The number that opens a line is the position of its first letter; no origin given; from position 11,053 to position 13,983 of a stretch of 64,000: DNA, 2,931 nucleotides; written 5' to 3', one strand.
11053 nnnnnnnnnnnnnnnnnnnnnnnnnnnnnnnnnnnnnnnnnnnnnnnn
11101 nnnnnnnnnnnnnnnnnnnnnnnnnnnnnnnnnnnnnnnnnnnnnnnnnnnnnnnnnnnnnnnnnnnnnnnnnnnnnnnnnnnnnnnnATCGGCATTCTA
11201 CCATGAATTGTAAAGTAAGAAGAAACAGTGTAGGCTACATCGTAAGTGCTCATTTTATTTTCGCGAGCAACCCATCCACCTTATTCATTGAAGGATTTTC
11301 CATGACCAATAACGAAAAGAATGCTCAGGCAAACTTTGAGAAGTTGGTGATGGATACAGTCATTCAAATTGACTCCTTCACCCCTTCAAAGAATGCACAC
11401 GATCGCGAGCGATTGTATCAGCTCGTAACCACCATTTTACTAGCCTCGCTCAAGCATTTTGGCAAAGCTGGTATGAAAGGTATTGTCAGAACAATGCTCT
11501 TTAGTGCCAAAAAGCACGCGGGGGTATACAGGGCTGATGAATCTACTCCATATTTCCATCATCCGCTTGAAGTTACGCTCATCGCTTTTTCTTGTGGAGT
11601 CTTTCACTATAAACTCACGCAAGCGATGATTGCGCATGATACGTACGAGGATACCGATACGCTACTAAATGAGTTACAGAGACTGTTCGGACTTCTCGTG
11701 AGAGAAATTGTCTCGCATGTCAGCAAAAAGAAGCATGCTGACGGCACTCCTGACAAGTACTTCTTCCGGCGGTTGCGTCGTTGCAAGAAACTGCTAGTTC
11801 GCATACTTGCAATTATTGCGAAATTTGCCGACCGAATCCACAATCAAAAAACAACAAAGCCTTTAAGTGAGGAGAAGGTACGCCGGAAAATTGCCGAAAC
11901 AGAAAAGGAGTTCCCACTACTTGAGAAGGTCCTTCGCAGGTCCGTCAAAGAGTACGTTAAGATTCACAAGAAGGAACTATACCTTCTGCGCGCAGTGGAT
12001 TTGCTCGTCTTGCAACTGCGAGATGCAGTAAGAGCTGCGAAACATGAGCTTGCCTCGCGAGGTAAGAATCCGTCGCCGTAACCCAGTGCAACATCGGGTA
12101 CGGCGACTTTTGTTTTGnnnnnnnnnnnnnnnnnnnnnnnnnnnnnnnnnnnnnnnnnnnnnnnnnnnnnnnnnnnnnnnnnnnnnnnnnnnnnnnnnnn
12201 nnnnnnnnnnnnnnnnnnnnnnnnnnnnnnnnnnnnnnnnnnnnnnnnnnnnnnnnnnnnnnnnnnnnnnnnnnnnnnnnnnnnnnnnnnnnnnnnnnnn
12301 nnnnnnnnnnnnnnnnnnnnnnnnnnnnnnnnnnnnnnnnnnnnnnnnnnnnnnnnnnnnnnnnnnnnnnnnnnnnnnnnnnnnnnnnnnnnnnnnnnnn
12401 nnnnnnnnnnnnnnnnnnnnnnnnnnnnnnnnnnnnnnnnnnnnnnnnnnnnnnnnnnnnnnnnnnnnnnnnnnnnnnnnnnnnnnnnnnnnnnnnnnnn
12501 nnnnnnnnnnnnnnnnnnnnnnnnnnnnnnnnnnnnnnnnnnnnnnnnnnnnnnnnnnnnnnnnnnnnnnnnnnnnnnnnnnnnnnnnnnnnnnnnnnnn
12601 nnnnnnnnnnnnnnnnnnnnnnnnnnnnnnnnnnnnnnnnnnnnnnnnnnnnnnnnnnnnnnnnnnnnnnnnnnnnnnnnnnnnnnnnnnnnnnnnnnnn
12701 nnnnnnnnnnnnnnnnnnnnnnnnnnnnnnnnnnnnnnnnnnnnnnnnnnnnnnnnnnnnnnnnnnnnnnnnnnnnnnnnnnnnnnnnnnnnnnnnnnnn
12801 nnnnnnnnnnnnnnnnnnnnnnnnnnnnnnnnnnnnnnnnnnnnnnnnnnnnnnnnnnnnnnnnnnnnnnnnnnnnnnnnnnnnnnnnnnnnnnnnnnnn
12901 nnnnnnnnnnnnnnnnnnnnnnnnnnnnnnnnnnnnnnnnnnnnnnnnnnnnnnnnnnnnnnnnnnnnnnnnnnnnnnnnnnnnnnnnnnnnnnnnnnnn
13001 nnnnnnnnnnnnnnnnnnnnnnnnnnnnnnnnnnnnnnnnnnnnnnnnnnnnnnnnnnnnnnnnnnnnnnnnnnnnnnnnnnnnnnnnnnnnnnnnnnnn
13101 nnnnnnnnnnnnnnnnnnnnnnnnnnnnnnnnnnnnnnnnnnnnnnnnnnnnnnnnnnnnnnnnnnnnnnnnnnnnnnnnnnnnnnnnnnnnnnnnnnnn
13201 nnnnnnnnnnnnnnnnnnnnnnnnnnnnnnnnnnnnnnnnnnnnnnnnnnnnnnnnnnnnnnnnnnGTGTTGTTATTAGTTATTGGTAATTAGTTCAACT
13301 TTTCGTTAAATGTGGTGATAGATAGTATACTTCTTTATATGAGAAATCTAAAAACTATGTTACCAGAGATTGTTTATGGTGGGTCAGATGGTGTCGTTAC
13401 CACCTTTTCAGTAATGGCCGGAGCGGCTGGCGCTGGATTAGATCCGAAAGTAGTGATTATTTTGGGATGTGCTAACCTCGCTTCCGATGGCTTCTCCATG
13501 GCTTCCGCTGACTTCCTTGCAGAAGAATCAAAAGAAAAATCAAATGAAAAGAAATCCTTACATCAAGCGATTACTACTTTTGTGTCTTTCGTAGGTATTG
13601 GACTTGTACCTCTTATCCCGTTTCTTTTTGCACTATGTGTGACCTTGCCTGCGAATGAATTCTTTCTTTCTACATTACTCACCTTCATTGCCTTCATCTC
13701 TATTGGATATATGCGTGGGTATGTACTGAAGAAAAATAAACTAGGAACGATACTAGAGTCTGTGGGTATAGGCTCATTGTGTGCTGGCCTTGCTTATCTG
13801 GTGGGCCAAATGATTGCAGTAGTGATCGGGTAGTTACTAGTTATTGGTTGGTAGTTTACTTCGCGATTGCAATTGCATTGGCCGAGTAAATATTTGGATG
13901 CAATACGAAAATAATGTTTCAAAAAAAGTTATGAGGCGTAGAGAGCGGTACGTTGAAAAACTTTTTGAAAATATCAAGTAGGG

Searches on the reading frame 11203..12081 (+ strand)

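Call 56: search_protein_families(library=pfam, proteins=[window:11203-12081:+], max_evalue=0.001)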
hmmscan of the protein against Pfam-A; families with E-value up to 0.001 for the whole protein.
window:11203-12081:+ (292 aa): 1 family
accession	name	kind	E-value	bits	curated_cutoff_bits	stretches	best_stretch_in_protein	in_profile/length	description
PF13328.12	HD_4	-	8.2e-10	39.1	27.2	1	100-233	4-142/156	HD domain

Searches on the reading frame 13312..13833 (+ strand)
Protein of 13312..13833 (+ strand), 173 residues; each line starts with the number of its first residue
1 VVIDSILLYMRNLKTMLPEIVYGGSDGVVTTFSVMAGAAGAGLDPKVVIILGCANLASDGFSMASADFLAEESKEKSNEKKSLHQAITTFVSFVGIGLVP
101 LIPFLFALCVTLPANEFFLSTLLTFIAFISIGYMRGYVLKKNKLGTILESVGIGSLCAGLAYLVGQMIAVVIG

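Call 56: search_protein_families(library=pfam, proteins=[window:13312-13833:+], max_evalue=0.001)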
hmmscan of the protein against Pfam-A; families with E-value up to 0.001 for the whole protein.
window:13312-13833:+ (173 aa): 1 family
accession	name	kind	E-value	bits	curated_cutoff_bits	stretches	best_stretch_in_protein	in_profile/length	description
PF01988.24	VIT1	-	1.6e-29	103.7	28.1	2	19-80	3-65/214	VIT family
